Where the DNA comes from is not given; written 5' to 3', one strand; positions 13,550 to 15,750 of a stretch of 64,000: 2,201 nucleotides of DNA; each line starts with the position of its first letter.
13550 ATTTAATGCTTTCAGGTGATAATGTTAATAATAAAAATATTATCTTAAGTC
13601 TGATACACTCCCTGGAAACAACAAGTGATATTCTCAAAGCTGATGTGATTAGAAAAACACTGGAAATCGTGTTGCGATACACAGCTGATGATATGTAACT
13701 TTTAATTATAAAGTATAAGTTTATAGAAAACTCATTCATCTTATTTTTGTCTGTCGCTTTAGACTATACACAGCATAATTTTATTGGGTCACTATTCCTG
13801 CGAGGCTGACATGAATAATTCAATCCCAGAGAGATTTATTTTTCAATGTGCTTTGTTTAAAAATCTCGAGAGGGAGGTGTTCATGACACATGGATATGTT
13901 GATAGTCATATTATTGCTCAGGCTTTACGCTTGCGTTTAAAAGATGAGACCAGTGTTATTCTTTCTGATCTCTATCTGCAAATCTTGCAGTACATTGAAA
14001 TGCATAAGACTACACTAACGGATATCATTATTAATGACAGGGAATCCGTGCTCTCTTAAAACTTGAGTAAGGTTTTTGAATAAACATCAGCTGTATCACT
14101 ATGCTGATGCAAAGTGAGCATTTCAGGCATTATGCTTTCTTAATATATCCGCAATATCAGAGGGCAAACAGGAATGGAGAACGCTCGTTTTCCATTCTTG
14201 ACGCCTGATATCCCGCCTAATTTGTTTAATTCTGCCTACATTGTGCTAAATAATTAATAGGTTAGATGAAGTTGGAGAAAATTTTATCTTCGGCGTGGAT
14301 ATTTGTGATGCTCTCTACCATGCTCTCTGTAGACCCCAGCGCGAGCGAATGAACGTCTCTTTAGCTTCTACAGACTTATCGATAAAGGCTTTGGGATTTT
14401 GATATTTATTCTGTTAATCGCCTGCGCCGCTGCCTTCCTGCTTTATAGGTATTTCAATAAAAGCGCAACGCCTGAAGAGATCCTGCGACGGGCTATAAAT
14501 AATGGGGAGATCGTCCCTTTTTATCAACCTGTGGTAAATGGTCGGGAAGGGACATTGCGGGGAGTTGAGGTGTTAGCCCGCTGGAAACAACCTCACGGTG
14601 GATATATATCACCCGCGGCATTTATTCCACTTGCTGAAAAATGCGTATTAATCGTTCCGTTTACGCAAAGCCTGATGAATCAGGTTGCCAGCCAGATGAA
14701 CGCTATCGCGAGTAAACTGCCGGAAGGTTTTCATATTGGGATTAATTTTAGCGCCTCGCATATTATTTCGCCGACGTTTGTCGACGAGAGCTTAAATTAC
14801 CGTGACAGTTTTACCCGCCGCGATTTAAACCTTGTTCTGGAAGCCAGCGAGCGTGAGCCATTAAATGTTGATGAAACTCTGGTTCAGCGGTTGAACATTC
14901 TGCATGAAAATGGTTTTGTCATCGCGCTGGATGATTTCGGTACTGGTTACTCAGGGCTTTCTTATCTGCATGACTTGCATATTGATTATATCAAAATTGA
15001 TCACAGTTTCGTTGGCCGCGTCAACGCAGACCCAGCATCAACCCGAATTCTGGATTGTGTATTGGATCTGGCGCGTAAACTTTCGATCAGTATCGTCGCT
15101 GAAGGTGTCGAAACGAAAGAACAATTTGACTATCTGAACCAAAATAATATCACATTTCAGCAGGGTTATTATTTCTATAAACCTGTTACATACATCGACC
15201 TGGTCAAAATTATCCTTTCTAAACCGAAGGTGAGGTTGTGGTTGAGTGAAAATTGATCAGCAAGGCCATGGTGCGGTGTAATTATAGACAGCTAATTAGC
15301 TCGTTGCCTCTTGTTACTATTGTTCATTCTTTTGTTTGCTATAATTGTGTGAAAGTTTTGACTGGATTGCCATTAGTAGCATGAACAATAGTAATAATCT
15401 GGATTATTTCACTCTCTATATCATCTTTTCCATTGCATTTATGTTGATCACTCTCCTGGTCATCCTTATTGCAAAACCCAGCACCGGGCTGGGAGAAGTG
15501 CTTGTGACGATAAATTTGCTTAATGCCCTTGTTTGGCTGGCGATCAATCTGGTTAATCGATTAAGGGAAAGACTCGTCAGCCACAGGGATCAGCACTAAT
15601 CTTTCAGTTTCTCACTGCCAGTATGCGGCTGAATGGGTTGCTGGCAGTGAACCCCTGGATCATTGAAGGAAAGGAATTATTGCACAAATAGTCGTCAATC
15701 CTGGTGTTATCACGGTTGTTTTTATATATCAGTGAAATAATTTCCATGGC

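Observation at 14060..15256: pdeG reduced to TM helix plus EAL domain; periplasmic sensor region apparently deleted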

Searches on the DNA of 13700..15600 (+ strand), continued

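Call 33: get_annotated_region(hit=H12, flank=300)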
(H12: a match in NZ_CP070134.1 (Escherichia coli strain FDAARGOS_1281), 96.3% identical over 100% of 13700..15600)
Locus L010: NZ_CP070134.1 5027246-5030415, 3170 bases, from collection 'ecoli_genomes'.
description: Escherichia coli strain FDAARGOS_1281 chromosome, complete genome
organism: Escherichia coli strain FDAARGOS_1281 (NCBI taxid 562)
replicon: chromosome; assembly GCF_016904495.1
host: Homo sapiens; source: missing; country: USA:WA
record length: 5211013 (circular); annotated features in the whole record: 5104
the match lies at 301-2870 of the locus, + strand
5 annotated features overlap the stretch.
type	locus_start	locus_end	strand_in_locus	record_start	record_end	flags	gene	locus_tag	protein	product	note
CDS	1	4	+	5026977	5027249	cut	ymgA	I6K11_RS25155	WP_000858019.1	hypothetical protein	-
CDS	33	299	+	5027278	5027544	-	ariR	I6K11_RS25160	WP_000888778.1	biofilm/acid-resistance regulator AriR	-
CDS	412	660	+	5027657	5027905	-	ymgC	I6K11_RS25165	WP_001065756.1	protein YmgC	-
CDS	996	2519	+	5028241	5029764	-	pdeG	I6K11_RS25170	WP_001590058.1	EAL domain-containing protein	-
CDS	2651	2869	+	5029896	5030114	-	ymgF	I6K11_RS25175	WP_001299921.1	cell division-associated protein YmgF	-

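Call 34: get_annotated_region(hit=H38, flank=300)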
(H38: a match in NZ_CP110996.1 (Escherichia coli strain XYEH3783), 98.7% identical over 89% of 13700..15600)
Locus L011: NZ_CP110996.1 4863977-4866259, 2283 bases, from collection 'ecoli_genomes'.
description: Escherichia coli strain XYEH3783 chromosome, complete genome
organism: Escherichia coli strain XYEH3783 (NCBI taxid 562)
replicon: chromosome; assembly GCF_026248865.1
host: Homo sapiens; source: urine; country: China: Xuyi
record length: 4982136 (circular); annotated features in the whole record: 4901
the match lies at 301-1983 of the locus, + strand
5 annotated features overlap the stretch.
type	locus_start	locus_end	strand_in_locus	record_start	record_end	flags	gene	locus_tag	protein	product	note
CDS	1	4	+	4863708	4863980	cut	ymgA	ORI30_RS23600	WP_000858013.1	hypothetical protein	-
CDS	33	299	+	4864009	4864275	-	ariR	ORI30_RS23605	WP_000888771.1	biofilm/acid-resistance regulator AriR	-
CDS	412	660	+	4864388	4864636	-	ymgC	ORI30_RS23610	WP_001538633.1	protein YmgC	-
CDS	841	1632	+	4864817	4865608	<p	-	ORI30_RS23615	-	cyclic diguanylate phosphodiesterase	incomplete; partial in the middle of a contig; missing N-terminus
CDS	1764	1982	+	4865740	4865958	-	ymgF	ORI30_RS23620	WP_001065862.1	cell division-associated protein YmgF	-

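Call 38: get_annotated_region(hit=H41, flank=12000)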
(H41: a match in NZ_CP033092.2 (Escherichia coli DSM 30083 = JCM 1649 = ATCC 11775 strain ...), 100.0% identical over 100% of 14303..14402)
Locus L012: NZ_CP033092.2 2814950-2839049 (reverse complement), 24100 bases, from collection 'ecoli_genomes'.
description: Escherichia coli DSM 30083 = JCM 1649 = ATCC 11775 chromosome, complete genome
organism: Escherichia coli DSM 30083 = JCM 1649 = ATCC 11775 strain ATCC 11775 (NCBI taxid 866789)
replicon: chromosome; assembly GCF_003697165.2
host: -; source: -; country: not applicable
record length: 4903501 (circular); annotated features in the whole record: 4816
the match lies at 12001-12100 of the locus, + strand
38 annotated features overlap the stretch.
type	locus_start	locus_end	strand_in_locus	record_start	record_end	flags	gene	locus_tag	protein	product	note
CDS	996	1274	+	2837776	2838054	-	-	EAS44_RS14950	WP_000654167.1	hypothetical protein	-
CDS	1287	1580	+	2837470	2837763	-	-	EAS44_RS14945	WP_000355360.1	hypothetical protein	-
CDS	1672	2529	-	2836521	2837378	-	sitD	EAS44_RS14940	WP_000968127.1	iron/manganese ABC transporter permease subunit SitD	-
CDS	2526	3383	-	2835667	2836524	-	sitC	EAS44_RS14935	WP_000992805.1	iron/manganese ABC transporter permease subunit SitC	-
CDS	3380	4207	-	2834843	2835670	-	sitB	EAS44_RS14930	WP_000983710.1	iron/manganese ABC transporter ATP-binding protein SitB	-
CDS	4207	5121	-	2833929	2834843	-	sitA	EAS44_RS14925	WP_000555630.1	iron/manganese ABC transporter substrate-binding protein SitA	-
CDS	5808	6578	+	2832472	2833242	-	-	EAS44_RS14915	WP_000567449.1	hypothetical protein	-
CDS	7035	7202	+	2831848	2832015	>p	-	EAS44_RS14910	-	isocitrate/isopropylmalate family dehydrogenase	incomplete; partial in the middle of a contig; missing N-terminus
CDS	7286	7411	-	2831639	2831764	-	-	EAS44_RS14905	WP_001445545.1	hypothetical protein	-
CDS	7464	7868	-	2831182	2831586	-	ycgX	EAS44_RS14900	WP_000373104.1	DUF1398 domain-containing protein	-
CDS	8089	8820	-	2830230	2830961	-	bluR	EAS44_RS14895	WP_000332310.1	DNA-binding transcriptional repressor BluR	-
CDS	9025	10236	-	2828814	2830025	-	bluF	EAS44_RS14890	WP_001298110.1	blue light-responsive regulator BluF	-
CDS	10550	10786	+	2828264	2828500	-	ycgZ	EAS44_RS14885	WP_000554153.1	regulatory protein YcgZ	-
CDS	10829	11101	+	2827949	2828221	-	ymgA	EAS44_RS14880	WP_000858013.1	hypothetical protein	-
CDS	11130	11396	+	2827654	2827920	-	ariR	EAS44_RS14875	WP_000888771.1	biofilm/acid-resistance regulator AriR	-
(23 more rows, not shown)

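Call 39: get_annotated_region(hit=H4, flank=11000)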
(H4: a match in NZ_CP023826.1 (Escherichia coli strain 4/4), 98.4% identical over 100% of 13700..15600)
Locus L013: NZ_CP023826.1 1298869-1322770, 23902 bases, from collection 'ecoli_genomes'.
description: Escherichia coli strain 4/4 chromosome, complete genome
organism: Escherichia coli strain 4/4 (NCBI taxid 562)
replicon: chromosome; assembly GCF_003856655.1
host: Homo sapiens; source: feces; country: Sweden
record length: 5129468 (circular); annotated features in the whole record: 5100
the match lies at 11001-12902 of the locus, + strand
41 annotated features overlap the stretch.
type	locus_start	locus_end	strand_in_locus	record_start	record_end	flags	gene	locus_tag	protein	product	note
CDS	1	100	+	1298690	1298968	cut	-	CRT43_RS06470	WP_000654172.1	hypothetical protein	-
CDS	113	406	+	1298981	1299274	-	-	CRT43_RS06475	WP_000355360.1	hypothetical protein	-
CDS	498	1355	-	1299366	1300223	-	sitD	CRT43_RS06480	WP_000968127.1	iron/manganese ABC transporter permease subunit SitD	-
CDS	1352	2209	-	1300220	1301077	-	sitC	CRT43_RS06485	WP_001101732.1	iron/manganese ABC transporter permease subunit SitC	-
CDS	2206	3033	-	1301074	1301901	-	sitB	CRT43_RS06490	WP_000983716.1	iron/manganese ABC transporter ATP-binding protein SitB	-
CDS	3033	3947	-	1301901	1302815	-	sitA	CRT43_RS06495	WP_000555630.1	iron/manganese ABC transporter substrate-binding protein SitA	-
CDS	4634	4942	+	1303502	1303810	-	-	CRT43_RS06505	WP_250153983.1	hypothetical protein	-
CDS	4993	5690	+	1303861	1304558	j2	-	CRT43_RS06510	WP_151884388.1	IS1 family transposase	programmed frameshift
CDS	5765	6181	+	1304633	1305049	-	-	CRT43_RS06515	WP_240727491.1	hypothetical protein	-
CDS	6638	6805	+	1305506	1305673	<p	-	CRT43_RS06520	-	isocitrate/isopropylmalate family dehydrogenase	incomplete; partial in the middle of a contig; missing N-terminus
CDS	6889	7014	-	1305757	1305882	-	ymgL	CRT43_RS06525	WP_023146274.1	protein YmgL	-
CDS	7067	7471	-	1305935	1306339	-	ycgX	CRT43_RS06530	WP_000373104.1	DUF1398 domain-containing protein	-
CDS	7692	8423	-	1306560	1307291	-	bluR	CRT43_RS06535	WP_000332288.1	DNA-binding transcriptional repressor BluR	-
CDS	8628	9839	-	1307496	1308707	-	bluF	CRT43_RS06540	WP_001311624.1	blue light-responsive regulator BluF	-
CDS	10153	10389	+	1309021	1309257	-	ycgZ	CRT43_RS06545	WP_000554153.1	regulatory protein YcgZ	-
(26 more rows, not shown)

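Call 40: get_annotated_region(hit=H9, flank=11000)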
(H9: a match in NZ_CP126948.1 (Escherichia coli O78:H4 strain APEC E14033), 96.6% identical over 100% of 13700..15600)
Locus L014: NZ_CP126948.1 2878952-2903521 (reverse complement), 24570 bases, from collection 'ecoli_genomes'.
description: Escherichia coli O78:H4 strain APEC E14033 chromosome, complete genome
organism: Escherichia coli O78:H4 strain APEC E14033 (NCBI taxid 2854732)
replicon: chromosome; assembly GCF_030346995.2
host: Gallus gallus; source: liver; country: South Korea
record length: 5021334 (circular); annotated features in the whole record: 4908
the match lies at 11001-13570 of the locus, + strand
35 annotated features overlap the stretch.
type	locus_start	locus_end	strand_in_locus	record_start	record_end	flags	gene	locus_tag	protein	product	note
CDS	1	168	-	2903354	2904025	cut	phoP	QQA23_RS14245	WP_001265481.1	two-component system response regulator PhoP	-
CDS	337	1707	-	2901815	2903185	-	purB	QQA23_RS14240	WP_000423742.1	adenylosuccinate lyase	-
CDS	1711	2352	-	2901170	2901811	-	hflD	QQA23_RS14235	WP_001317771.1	high frequency lysogenization protein HflD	-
CDS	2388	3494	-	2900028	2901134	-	mnmA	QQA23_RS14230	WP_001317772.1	tRNA 2-thiouridine(34) synthase MnmA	-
CDS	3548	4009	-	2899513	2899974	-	nudJ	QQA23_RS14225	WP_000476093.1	phosphatase NudJ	-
CDS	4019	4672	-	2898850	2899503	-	rluE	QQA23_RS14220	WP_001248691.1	23S rRNA pseudouridine(2457) synthase RluE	-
CDS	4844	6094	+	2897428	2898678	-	icd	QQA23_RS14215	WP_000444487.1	NADP-dependent isocitrate dehydrogenase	-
CDS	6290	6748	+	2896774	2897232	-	tnpA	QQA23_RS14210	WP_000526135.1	IS200/IS605-like element IS200C family transposase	-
CDS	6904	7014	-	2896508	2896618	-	ymgL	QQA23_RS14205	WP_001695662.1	protein YmgL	-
CDS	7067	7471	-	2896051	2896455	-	ycgX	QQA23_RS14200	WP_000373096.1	DUF1398 domain-containing protein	-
CDS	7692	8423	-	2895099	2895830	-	bluR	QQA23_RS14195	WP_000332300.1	DNA-binding transcriptional repressor BluR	-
CDS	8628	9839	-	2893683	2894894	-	bluF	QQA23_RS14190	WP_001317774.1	blue light-responsive regulator BluF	-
CDS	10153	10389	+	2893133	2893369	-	ycgZ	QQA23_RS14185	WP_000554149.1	regulatory protein YcgZ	-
CDS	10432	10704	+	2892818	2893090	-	ymgA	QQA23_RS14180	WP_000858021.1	hypothetical protein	-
CDS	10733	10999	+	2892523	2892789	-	ariR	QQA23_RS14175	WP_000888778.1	biofilm/acid-resistance regulator AriR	-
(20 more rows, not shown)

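Call 47: search_dna_similar(query=window:14354-15300:+, collection=ecoli_genomes, mode=near, max_rows=32, rows=best)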
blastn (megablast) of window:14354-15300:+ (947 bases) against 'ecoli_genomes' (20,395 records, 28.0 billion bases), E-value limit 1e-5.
Records with a match: 5039; places in all: 5055; records where one place covers at least 80% of the query: 5002.
Genomes with a match: 5037 of 5426; with a place that covers at least 80% of the query: 5000. Places per genome that has any: lowest 1, median 1, highest 2. On chromosomes: 5043 places; on plasmids: 12.
Best place of each record, by identity: >=99% 6; 95-99% 5014; 90-95% 19.
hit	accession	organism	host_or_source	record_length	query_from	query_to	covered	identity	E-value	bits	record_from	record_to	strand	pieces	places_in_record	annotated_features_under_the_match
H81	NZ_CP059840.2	Escherichia coli strain E2348/69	Homo sapiens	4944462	1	947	100%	100.0%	0e+0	1749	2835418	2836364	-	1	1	cyclic diguanylate phosphodiesterase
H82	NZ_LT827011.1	Escherichia coli O127:H6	Homo sapiens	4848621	1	947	100%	100.0%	0e+0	1749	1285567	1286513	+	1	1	cyclic diguanylate phosphodiesterase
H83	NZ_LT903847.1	Escherichia coli O127:H6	Homo sapiens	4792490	1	947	100%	100.0%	0e+0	1749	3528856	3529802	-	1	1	cyclic diguanylate phosphodiesterase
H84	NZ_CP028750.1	Escherichia coli strain A25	monkey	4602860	1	947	100%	99.3%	0e+0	1711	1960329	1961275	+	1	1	cyclic diguanylate phosphodiesterase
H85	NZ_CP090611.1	Escherichia coli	pig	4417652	1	947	100%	99.3%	0e+0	1711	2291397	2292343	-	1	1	cyclic diguanylate phosphodiesterase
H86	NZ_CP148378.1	Escherichia coli strain Z1323HEC0067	Homo sapiens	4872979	1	947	100%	98.8%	0e+0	1688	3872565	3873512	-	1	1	cyclic diguanylate phosphodiesterase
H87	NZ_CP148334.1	Escherichia coli strain Z1323HEC0423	Homo sapiens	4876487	1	947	100%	98.7%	0e+0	1683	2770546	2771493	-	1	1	cyclic diguanylate phosphodiesterase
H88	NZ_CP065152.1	Escherichia coli O150:H6 strain FEX669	ground chicken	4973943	1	947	100%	98.6%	0e+0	1677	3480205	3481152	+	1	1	cyclic diguanylate phosphodiesterase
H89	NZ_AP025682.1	Escherichia coli strain Rb-50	Homo sapiens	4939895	1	947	100%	98.6%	0e+0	1677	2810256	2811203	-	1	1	cyclic diguanylate phosphodiesterase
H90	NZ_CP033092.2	Escherichia coli DSM 30083 = JCM 1649 = ATCC 11775 strain ...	-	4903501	1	947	100%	98.5%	0e+0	1672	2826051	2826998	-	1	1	cyclic diguanylate phosphodiesterase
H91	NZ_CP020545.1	Escherichia coli strain ZJ3920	Homo sapiens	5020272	1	947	100%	98.5%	0e+0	1672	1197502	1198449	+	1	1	cyclic diguanylate phosphodiesterase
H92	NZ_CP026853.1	Escherichia coli strain MS7163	Homo sapiens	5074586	1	947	100%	98.5%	0e+0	1672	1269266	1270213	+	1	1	cyclic diguanylate phosphodiesterase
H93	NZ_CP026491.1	Escherichia coli strain HS13-1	Homo sapiens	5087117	1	947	100%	98.5%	0e+0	1672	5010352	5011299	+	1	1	cyclic diguanylate phosphodiesterase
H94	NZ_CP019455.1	Escherichia coli strain FHI_NMBU_03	Homo sapiens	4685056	1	947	100%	98.5%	0e+0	1672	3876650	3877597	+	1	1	cyclic diguanylate phosphodiesterase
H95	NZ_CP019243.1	Escherichia coli strain Combat2C1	Homo sapiens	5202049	1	947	100%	98.5%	0e+0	1672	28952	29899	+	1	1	cyclic diguanylate phosphodiesterase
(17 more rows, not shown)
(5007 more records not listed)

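Call 48: get_annotated_region(hit=H84, flank=400)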
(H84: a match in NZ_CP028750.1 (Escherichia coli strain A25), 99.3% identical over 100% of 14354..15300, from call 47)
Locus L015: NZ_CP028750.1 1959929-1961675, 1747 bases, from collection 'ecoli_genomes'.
description: Escherichia coli strain A25 chromosome, complete genome
organism: Escherichia coli strain A25 (NCBI taxid 562)
replicon: chromosome; assembly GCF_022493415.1
host: monkey; source: feces; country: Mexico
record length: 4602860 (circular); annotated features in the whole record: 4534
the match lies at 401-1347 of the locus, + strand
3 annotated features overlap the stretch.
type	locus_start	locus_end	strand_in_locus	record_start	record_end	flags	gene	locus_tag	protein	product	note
CDS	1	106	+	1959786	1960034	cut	ymgC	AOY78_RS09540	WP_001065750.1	protein YmgC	-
CDS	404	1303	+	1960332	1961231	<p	-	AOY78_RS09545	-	cyclic diguanylate phosphodiesterase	incomplete; partial in the middle of a contig; missing N-terminus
CDS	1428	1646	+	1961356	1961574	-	ymgF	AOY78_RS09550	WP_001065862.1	cell division-associated protein YmgF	-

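Call 49: get_annotated_region(hit=H86, flank=400)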
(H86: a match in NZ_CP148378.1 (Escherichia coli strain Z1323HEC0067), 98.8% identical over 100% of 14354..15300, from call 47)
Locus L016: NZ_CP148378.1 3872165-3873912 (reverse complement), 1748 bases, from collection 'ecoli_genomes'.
description: Escherichia coli strain Z1323HEC0067 chromosome, complete genome
organism: Escherichia coli strain Z1323HEC0067 (NCBI taxid 562)
replicon: chromosome; assembly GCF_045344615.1
host: Homo sapiens; source: -; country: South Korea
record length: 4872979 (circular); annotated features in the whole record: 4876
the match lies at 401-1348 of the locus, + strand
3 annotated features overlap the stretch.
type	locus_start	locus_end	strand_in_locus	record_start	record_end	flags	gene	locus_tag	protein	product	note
CDS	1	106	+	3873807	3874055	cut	ymgC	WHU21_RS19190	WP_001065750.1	protein YmgC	-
CDS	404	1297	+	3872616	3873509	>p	-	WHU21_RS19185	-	cyclic diguanylate phosphodiesterase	incomplete; partial in the middle of a contig; missing N-terminus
CDS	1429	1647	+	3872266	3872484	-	ymgF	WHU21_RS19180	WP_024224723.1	cell division-associated protein YmgF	-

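Call 50: get_annotated_region(hit=H88, flank=400)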
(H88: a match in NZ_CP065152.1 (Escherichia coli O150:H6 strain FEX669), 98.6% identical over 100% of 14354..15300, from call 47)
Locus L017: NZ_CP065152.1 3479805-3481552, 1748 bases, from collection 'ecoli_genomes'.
description: Escherichia coli O150:H6 strain FEX669 chromosome, complete genome
organism: Escherichia coli O150:H6 strain FEX669 (NCBI taxid 2763104)
replicon: chromosome; assembly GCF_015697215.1
host: -; source: ground chicken; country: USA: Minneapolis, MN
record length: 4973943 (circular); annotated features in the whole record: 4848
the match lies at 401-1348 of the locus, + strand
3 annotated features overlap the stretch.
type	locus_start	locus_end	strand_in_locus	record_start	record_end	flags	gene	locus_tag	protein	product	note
CDS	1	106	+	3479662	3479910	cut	ymgC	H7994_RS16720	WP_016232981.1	protein YmgC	-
CDS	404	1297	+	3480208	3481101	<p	-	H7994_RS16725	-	cyclic diguanylate phosphodiesterase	incomplete; partial in the middle of a contig; missing N-terminus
CDS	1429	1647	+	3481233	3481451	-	ymgF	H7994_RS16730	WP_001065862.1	cell division-associated protein YmgF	-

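Call 55: search_dna_similar(query=L011:789-888:+, collection=ecoli_genomes, mode=near, max_rows=12, rows=best)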
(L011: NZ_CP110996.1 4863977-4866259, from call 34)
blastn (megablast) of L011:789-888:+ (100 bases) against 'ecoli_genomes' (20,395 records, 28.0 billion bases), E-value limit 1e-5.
Records with a match: 4981; places in all: 8038; records where one place covers at least 80% of the query: 990.
Genomes with a match: 4979 of 5426; with a place that covers at least 80% of the query: 989. Places per genome that has any: lowest 1, median 2, highest 4. On chromosomes: 8021 places; on plasmids: 17.
Best place of each record, by identity: >=99% 1761; 95-99% 3205; 90-95% 7; 80-90% 8.
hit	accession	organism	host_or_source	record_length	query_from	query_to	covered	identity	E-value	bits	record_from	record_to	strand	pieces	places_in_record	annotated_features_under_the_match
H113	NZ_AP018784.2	Escherichia coli strain SK1144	-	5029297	1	100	100%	100.0%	4e-17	189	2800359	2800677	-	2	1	cyclic diguanylate phosphodiesterase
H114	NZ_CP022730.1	Escherichia coli strain SA186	Homo sapiens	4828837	1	100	100%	100.0%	4e-17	189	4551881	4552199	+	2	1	cyclic diguanylate phosphodiesterase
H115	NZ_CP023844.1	Escherichia coli strain 4/1-1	Homo sapiens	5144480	1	100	100%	100.0%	4e-17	189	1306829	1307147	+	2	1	cyclic diguanylate phosphodiesterase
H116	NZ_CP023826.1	Escherichia coli strain 4/4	Homo sapiens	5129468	1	100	100%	100.0%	4e-17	189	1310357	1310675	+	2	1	cyclic diguanylate phosphodiesterase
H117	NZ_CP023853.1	Escherichia coli strain 2/0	Homo sapiens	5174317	1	100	100%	100.0%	4e-17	189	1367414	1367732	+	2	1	cyclic diguanylate phosphodiesterase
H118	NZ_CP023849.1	Escherichia coli strain 4/0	Homo sapiens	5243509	1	100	100%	100.0%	4e-17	189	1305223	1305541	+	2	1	cyclic diguanylate phosphodiesterase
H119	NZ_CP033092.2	Escherichia coli DSM 30083 = JCM 1649 = ATCC 11775 strain ...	-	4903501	1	100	100%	100.0%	4e-17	189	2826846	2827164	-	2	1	cyclic diguanylate phosphodiesterase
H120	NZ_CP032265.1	Escherichia coli strain AR_0089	missing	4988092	1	100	100%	100.0%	4e-17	189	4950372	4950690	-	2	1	cyclic diguanylate phosphodiesterase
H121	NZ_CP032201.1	Escherichia coli strain AR_0086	missing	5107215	1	100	100%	100.0%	4e-17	189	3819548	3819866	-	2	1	cyclic diguanylate phosphodiesterase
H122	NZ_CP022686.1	Escherichia coli Nissle 1917 strain Nissle 1917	Homo sapiens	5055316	1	100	100%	100.0%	4e-17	189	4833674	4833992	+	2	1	cyclic diguanylate phosphodiesterase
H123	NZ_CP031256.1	Escherichia coli strain M16807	Homo sapiens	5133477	1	100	100%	100.0%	4e-17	189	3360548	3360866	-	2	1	cyclic diguanylate phosphodiesterase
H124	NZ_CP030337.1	Escherichia coli strain AR_451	missing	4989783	1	100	100%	100.0%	4e-17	189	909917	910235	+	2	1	cyclic diguanylate phosphodiesterase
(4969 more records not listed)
